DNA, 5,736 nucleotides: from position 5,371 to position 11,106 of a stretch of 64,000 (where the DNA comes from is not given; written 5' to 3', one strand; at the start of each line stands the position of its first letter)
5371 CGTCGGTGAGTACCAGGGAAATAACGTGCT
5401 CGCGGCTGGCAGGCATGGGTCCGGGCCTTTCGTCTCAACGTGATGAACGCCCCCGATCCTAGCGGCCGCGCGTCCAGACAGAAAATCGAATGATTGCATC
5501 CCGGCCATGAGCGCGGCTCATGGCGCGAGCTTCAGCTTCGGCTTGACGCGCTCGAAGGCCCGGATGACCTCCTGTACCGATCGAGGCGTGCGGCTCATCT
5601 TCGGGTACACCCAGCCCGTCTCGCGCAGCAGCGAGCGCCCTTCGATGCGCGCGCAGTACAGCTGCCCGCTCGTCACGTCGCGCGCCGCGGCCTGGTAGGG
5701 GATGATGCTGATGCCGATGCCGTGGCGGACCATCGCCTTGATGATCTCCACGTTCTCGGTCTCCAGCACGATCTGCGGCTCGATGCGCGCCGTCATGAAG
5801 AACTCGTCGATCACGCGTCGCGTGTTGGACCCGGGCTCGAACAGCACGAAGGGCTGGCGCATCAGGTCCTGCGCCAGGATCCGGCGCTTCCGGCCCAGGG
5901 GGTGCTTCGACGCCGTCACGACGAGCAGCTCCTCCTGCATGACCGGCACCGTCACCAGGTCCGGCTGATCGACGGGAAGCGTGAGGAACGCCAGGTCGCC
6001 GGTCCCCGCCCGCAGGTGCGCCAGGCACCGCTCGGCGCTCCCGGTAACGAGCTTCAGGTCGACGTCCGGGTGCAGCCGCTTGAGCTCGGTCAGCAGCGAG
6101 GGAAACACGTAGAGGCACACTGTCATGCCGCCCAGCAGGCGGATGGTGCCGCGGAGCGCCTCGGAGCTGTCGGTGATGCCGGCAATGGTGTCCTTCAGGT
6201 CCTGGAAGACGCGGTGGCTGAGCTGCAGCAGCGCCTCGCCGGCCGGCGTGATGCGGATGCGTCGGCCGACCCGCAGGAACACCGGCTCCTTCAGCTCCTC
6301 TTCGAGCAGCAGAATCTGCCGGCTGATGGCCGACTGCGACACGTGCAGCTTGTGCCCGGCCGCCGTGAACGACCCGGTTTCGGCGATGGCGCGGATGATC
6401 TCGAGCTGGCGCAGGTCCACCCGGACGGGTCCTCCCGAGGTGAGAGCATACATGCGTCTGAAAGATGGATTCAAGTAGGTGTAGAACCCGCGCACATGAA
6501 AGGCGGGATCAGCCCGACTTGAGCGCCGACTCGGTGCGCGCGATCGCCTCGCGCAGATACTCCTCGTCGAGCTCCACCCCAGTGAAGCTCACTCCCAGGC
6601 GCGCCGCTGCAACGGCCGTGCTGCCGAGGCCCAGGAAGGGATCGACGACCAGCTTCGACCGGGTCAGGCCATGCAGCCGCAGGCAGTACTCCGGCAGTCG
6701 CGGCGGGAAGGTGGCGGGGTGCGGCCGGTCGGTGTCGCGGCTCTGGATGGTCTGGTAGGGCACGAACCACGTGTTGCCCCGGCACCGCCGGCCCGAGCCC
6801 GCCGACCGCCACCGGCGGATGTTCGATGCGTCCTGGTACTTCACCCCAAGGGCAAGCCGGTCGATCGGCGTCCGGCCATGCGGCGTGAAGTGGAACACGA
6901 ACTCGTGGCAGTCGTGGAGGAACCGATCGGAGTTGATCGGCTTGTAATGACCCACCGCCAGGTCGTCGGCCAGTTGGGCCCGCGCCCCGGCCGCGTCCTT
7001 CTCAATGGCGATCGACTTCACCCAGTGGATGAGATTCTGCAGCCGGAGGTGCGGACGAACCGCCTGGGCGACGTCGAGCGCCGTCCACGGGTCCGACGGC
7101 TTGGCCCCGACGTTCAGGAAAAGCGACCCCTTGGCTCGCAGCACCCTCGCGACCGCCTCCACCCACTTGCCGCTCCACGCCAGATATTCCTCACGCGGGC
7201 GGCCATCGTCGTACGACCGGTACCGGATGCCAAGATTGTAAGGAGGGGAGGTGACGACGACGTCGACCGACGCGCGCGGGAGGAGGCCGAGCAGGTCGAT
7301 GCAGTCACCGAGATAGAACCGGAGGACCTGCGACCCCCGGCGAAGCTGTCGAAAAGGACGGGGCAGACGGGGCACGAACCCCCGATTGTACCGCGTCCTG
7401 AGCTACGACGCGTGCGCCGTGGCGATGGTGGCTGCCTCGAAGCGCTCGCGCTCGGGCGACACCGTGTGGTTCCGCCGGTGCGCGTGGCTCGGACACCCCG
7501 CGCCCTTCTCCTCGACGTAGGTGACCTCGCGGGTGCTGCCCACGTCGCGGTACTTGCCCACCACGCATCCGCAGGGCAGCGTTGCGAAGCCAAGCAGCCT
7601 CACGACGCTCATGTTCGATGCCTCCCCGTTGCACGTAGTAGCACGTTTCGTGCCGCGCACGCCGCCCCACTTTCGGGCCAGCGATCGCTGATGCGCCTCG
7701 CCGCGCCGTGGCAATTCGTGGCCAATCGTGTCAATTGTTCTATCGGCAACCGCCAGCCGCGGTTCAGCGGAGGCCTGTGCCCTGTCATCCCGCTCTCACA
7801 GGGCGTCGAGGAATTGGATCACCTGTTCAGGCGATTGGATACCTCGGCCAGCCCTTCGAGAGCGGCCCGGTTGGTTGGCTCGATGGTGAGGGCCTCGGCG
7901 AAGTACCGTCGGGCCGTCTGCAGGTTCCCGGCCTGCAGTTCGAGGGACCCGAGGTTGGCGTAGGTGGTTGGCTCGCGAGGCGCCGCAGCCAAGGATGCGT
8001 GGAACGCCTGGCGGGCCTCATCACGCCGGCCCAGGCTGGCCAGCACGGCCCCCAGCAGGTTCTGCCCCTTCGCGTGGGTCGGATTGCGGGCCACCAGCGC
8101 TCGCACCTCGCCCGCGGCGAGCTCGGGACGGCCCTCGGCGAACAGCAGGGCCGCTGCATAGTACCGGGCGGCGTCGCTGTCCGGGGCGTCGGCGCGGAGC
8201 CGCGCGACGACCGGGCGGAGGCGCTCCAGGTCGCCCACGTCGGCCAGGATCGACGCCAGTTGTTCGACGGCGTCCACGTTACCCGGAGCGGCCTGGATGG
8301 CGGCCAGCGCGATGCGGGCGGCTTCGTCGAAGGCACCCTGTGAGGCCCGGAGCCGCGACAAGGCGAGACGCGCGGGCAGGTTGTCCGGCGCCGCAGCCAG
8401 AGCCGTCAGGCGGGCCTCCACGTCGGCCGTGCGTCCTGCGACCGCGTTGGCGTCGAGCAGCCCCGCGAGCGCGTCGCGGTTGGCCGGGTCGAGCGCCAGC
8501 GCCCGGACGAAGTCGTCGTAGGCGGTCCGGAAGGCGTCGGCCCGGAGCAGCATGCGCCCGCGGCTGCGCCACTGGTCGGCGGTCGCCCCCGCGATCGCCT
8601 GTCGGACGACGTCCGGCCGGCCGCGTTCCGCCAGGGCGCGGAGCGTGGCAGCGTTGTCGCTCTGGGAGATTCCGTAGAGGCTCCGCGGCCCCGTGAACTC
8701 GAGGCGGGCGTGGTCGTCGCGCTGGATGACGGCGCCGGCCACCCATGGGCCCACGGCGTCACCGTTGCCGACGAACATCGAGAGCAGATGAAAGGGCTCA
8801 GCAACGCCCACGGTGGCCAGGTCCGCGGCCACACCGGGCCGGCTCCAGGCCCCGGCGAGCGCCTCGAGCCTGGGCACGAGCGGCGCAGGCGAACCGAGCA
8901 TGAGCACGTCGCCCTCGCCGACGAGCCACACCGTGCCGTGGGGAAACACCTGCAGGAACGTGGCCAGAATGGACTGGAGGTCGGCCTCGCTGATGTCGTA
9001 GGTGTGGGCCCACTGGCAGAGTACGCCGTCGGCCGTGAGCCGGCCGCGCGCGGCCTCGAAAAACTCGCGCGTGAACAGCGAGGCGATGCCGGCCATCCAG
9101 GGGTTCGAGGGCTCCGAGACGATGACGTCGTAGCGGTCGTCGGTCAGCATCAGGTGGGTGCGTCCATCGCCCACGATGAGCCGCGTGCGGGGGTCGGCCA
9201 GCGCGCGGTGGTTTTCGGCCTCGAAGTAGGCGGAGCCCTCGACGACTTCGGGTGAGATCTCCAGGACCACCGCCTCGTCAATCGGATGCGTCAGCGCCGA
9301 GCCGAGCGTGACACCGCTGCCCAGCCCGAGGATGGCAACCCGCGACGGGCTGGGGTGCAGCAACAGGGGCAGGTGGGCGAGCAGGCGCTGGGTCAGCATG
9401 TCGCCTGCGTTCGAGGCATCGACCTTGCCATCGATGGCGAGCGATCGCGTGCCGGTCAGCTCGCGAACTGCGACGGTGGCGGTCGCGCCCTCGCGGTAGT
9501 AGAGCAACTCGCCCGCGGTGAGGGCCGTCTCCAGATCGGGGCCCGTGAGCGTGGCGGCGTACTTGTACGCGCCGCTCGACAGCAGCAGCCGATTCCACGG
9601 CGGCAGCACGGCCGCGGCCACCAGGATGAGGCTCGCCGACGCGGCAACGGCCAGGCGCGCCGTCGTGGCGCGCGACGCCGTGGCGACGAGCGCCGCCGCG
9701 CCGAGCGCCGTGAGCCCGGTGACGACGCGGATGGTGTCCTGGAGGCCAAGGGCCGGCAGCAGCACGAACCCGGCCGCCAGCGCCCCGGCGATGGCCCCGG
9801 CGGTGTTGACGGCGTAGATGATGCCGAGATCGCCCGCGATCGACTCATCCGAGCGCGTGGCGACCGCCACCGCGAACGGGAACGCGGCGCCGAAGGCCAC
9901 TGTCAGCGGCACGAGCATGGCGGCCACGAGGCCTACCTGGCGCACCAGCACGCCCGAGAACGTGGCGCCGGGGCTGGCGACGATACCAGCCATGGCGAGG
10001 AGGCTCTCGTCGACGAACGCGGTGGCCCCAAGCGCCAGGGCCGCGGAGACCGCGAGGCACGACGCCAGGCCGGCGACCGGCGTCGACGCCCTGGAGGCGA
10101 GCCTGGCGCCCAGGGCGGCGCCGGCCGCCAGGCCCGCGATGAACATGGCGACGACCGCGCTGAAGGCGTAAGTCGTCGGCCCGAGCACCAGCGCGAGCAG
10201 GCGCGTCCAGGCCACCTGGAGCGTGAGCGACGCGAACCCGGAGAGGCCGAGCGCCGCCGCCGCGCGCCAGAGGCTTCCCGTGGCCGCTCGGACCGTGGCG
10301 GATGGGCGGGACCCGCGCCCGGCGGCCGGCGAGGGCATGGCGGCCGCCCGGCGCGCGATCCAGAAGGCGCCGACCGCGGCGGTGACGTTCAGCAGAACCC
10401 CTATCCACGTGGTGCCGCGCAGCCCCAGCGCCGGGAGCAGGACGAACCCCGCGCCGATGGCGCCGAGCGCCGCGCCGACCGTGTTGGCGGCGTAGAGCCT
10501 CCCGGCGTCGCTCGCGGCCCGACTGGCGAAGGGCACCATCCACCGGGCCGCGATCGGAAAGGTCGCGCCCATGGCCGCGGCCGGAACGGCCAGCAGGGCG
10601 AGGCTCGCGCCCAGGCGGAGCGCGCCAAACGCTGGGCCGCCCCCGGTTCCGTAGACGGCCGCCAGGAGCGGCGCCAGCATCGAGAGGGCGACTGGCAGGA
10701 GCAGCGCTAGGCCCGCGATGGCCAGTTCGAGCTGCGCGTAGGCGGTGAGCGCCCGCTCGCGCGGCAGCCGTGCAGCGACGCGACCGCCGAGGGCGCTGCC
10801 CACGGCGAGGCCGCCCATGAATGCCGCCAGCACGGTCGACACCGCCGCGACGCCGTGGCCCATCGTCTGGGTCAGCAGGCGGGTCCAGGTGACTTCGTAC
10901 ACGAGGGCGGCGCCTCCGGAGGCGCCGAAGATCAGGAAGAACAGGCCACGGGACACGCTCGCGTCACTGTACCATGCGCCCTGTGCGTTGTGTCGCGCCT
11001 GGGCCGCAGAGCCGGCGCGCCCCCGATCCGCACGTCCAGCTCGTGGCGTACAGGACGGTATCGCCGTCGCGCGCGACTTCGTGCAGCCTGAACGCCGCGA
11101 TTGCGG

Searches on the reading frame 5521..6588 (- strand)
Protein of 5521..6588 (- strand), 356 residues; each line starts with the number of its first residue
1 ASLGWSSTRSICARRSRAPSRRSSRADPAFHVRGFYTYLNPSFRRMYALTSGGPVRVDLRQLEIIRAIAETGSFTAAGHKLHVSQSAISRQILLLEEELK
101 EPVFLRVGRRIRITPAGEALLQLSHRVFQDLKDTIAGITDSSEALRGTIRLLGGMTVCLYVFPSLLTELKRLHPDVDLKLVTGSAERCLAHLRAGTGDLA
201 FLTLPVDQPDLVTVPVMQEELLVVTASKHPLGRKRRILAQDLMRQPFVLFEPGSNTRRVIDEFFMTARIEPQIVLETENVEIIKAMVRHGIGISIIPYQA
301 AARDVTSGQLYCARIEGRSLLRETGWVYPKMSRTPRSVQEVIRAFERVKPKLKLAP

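Call 29: search_protein_families(library=pfam, proteins=[window:5521-6588:-], max_evalue=0.00001)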
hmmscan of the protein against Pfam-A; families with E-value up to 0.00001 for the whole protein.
window:5521-6588:- (356 aa): 2 families
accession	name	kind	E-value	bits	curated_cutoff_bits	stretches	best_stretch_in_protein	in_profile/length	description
PF03466.25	LysR_substrate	-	6.6e-49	166.6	28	1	144-346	3-205/209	LysR substrate binding domain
PF00126.33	HTH_1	-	6e-21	74.6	26.6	1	59-118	1-60/60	Bacterial regulatory helix-turn-helix protein, lysR family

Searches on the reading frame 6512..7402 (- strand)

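Call 29: search_protein_families(library=pfam, proteins=[window:6512-7402:-], max_evalue=0.00001)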
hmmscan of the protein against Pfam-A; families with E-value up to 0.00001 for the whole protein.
window:6512-7402:- (297 aa): 1 family
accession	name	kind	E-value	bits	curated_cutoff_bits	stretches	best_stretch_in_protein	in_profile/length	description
PF01555.25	N6_N4_Mtase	-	2.1e-36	126.4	26.7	1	46-286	1-219/221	DNA methylase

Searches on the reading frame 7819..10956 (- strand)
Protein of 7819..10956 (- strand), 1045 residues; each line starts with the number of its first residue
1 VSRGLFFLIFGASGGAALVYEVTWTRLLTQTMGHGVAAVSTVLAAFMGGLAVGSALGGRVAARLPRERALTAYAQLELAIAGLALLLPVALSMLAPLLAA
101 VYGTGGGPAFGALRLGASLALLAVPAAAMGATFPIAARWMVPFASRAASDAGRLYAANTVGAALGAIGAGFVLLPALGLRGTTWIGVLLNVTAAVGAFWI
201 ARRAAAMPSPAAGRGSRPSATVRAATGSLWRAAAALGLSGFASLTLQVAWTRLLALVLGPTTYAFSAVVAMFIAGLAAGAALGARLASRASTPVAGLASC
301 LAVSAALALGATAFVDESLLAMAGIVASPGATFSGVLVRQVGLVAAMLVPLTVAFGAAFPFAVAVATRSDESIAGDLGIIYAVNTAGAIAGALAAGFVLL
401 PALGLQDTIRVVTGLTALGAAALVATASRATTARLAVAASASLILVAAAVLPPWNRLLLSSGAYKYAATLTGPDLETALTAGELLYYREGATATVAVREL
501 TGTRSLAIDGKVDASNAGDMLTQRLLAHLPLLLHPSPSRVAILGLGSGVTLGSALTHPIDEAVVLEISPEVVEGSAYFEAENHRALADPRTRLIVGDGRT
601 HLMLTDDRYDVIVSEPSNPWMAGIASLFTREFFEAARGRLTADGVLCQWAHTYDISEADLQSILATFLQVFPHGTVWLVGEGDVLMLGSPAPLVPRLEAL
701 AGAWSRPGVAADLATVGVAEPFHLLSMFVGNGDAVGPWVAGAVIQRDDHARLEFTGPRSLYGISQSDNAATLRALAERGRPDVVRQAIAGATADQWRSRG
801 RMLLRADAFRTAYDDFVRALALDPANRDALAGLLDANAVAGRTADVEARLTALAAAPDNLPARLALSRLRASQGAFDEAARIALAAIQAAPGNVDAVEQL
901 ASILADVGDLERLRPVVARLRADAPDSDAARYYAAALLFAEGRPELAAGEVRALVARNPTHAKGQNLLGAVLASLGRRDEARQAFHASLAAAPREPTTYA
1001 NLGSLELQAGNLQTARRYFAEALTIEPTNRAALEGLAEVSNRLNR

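Call 29: search_protein_families(library=pfam, proteins=[window:7819-10956:-], max_evalue=0.00001)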
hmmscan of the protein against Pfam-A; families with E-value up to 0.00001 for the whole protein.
window:7819-10956:- (1045 aa): 9 families
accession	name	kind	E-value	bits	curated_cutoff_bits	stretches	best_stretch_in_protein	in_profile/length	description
PF01564.23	Spermine_synth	-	2.5e-20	73.2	22.9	1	522-672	4-154/186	Spermine/spermidine synthase domain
PF14559.12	TPR_19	-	4.1e-15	56.3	25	0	938-1002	1-64/68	Tetratricopeptide repeat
PF07719.23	TPR_2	-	2.2e-12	46.5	27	0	998-1029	3-34/34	Tetratricopeptide repeat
PF13428.12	TPR_14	-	7.6e-11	42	23.5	0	999-1038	4-43/44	Tetratricopeptide repeat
PF00515.34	TPR_1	-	1.4e-09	37.8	27.8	0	998-1029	3-34/34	Tetratricopeptide repeat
PF23914.1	TPR_CcmH_CycH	-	8.6e-09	35.9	42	0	952-1039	40-130/158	Cytochrome c-type biogenesis protein H TPR domain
PF13431.12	TPR_17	-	9.6e-07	29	24.4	0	954-983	5-34/34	Tetratricopeptide repeat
PF13424.12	TPR_12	-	1.4e-06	28.8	30.1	1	965-1025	6-74/77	Tetratricopeptide repeat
PF13181.12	TPR_8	-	1.7e-06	28.2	25.7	0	998-1029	3-34/34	Tetratricopeptide repeat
